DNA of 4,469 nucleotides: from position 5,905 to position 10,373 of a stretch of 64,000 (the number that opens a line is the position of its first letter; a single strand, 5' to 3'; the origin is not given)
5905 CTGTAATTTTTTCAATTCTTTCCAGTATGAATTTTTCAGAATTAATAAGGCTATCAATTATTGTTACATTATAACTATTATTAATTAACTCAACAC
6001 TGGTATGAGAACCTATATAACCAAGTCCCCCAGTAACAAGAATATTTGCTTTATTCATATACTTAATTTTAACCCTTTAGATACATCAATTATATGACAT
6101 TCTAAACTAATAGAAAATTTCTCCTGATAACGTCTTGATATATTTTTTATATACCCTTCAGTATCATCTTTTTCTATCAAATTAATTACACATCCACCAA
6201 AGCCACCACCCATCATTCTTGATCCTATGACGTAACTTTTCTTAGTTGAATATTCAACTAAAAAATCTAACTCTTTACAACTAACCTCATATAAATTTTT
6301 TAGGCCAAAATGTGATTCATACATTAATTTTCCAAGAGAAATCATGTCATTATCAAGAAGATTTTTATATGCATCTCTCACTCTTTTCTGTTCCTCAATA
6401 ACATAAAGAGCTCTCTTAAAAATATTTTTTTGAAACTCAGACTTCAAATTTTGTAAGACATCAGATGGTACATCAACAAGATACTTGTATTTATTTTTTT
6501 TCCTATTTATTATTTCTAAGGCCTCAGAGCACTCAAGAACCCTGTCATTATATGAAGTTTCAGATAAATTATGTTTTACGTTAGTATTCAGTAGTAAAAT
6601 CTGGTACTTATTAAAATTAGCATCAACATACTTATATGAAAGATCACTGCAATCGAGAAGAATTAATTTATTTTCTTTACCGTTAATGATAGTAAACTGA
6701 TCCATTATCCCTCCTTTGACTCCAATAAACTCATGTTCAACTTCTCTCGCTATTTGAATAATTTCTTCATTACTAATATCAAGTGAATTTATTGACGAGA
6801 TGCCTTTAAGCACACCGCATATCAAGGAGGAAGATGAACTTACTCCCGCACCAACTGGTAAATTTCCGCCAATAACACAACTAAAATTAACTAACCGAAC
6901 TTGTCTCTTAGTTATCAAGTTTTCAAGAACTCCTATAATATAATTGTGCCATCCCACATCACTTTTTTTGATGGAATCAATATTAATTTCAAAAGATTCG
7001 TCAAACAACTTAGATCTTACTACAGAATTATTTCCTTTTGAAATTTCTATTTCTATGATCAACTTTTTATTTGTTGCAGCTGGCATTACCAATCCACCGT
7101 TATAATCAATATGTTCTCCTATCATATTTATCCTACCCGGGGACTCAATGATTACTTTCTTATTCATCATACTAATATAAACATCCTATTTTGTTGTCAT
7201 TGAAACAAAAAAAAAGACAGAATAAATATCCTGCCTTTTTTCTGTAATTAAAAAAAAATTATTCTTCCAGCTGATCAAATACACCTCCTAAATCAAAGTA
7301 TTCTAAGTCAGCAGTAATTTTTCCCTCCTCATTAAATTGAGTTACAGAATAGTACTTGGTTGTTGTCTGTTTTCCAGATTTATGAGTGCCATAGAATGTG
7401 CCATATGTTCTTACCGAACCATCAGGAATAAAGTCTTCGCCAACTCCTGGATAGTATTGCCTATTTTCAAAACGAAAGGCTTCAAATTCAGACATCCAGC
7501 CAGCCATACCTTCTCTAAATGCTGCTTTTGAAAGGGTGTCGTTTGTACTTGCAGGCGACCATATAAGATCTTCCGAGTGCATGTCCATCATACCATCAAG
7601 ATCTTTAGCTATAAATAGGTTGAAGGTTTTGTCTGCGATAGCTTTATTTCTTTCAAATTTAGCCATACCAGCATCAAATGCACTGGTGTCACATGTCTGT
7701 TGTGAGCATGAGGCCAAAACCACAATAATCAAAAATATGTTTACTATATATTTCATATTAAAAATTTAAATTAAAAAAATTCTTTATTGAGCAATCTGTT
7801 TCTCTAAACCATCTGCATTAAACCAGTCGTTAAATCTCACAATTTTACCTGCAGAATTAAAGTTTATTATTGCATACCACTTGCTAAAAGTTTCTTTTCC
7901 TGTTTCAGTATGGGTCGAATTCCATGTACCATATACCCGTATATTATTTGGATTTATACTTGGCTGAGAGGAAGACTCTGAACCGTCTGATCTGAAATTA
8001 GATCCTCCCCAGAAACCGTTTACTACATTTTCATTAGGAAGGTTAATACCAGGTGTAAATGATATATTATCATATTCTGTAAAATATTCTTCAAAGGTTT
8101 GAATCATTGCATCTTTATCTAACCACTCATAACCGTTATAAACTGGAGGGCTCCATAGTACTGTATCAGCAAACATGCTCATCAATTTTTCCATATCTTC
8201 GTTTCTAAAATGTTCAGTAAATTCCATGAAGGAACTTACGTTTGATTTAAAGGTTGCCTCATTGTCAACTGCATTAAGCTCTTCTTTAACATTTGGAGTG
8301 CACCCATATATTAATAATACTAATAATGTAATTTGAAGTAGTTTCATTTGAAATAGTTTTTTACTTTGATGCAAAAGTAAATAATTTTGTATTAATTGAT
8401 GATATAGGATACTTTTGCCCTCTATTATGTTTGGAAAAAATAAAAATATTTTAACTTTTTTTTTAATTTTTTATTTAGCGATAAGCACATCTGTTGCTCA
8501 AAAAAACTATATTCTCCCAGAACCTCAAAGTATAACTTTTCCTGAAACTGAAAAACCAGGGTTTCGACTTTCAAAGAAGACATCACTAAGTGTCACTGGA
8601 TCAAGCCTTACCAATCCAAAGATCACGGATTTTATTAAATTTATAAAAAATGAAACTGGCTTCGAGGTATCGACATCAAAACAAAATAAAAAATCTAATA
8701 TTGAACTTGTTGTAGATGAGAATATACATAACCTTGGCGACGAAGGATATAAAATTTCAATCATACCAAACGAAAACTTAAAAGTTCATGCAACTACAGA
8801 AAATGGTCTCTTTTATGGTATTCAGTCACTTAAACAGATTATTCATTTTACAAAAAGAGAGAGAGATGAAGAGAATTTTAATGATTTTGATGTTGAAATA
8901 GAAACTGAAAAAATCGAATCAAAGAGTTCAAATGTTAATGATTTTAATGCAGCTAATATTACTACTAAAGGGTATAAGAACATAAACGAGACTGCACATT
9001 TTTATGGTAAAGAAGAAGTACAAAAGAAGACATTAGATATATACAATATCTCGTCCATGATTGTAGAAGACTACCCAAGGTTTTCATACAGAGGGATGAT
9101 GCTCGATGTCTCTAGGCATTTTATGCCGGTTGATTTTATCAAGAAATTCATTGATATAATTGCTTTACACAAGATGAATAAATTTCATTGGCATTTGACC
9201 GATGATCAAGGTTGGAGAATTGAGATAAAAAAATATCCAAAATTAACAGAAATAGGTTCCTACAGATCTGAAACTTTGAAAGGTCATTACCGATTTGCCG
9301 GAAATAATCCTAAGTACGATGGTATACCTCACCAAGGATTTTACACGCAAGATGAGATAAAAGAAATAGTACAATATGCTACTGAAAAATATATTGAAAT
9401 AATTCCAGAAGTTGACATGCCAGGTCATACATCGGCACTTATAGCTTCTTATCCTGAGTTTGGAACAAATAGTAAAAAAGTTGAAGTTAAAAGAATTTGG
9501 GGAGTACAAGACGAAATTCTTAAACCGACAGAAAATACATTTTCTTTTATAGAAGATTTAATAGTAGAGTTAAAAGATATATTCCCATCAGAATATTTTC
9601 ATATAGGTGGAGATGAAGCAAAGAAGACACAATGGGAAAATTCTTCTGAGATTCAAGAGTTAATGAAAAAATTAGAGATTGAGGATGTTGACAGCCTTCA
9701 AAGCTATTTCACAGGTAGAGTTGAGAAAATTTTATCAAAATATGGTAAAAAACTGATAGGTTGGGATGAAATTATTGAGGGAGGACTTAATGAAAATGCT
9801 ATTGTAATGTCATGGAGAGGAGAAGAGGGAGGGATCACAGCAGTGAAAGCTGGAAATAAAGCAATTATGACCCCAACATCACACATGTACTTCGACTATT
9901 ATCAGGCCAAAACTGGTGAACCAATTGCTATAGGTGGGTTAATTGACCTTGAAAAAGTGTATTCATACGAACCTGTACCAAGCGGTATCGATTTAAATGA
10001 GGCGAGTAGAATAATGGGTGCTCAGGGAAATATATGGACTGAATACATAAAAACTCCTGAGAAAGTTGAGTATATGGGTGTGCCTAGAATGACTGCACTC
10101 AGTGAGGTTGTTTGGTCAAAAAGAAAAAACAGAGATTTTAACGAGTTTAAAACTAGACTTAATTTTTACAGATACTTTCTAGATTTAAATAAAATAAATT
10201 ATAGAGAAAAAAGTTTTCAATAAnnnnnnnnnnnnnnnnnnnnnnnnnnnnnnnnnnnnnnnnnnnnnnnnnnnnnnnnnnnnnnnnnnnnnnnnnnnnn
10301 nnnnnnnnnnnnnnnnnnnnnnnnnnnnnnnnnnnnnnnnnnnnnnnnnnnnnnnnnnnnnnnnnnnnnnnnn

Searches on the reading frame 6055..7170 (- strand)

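Call 6: search_protein_families(library=pfam, proteins=[window:6055-7170:-], max_evalue=0.0001)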
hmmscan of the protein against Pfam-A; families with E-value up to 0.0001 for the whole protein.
window:6055-7170:- (371 aa): 3 families
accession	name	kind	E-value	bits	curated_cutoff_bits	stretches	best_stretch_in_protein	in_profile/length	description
PF00288.32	GHMP_kinases_N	-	1.4e-18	67.3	22.3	1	76-164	1-86/87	GHMP kinases N terminal domain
PF10509.15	GalKase_gal_bdg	-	2.9e-14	52.8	23.1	1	5-39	11-45/49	Galactokinase galactose-binding signature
PF08544.19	GHMP_kinases_C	-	2.9e-09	37.6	21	1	268-348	2-79/85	GHMP kinases C terminal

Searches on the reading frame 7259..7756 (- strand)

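Call 6: search_protein_families(library=pfam, proteins=[window:7259-7756:-], max_evalue=0.0001)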
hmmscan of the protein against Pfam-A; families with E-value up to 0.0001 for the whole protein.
window:7259-7756:- (165 aa): 1 family
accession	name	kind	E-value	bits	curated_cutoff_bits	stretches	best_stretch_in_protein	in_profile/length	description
PF12680.13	SnoaL_2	-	5.4e-08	33.8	27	1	44-148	4-100/102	SnoaL-like domain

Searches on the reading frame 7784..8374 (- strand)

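Call 6: search_protein_families(library=pfam, proteins=[window:7784-8374:-], max_evalue=0.0001)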
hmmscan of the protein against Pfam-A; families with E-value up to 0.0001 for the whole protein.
window:7784-8374:- (196 aa): 1 family
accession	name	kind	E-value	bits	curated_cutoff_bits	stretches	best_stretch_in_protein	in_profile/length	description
PF12680.13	SnoaL_2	-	2e-05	25.5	27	0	51-179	3-100/102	SnoaL-like domain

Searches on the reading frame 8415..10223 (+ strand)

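Call 6: search_protein_families(library=pfam, proteins=[window:8415-10223:+], max_evalue=0.0001)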
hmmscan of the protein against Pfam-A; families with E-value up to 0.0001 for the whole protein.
window:8415-10223:+ (602 aa): 2 families
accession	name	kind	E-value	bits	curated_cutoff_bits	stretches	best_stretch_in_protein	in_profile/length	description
PF00728.28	Glyco_hydro_20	-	8e-120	400.8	22.3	1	223-569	1-347/348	Glycosyl hydrolase family 20, catalytic domain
PF02838.20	Glyco_hydro_20b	-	1.4e-15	58.5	26.1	1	32-145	3-110/124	Glycosyl hydrolase family 20, domain 2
